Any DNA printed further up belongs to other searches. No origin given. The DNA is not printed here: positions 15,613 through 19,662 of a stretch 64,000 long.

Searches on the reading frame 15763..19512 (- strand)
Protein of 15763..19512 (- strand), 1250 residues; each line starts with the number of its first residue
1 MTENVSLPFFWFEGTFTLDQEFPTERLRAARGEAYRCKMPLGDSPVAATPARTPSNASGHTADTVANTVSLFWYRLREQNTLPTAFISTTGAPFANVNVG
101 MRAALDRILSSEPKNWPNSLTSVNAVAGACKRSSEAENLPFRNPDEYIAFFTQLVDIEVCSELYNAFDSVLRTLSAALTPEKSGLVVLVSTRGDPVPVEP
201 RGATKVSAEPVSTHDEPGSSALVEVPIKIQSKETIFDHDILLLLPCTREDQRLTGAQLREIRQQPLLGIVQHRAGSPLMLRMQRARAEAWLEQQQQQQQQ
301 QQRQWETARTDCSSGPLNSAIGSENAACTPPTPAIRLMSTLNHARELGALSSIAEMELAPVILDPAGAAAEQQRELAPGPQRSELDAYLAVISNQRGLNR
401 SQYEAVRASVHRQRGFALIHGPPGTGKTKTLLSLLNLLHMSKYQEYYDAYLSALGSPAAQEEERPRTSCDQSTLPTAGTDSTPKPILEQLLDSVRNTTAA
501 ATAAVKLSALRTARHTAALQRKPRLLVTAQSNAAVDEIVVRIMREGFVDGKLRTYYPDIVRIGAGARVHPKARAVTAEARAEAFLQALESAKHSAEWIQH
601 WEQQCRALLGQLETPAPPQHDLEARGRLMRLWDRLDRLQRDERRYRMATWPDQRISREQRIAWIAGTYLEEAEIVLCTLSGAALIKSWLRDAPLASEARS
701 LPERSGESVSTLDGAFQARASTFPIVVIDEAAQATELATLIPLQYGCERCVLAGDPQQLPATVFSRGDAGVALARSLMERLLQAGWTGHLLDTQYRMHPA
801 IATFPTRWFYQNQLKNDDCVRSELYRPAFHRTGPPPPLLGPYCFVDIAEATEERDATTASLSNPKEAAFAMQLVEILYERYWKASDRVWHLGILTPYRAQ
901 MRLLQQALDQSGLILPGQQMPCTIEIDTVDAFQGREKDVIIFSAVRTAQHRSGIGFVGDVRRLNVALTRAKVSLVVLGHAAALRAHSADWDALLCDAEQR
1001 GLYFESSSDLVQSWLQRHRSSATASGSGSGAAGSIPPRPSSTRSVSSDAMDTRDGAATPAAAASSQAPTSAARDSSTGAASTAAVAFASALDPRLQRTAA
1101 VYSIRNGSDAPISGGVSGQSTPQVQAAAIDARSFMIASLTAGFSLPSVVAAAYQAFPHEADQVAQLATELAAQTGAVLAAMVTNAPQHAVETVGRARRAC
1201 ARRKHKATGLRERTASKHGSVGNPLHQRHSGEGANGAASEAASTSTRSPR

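Call 27: search_protein_families(library=pfam, proteins=[window:15763-19512:-], max_evalue=0.00001)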
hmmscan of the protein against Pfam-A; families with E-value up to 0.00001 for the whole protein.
window:15763-19512:- (1250 aa): 5 families
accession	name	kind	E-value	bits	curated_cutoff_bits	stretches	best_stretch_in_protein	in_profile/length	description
PF13087.12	AAA_12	-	1.1e-57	195.2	27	1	773-980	1-194/195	AAA domain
PF13086.12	AAA_11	-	1e-54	186.5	27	2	398-683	2-204/257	AAA domain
PF13604.12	AAA_30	-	5.4e-10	39.8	27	0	398-442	2-46/191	AAA domain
PF01443.25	Viral_helicase1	-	1.2e-08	35.6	21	0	684-761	14-99/228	Viral superfamily 1 RNA helicase core domain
PF13401.12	AAA_22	-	9.2e-06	26.4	27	0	412-511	3-72/130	AAA domain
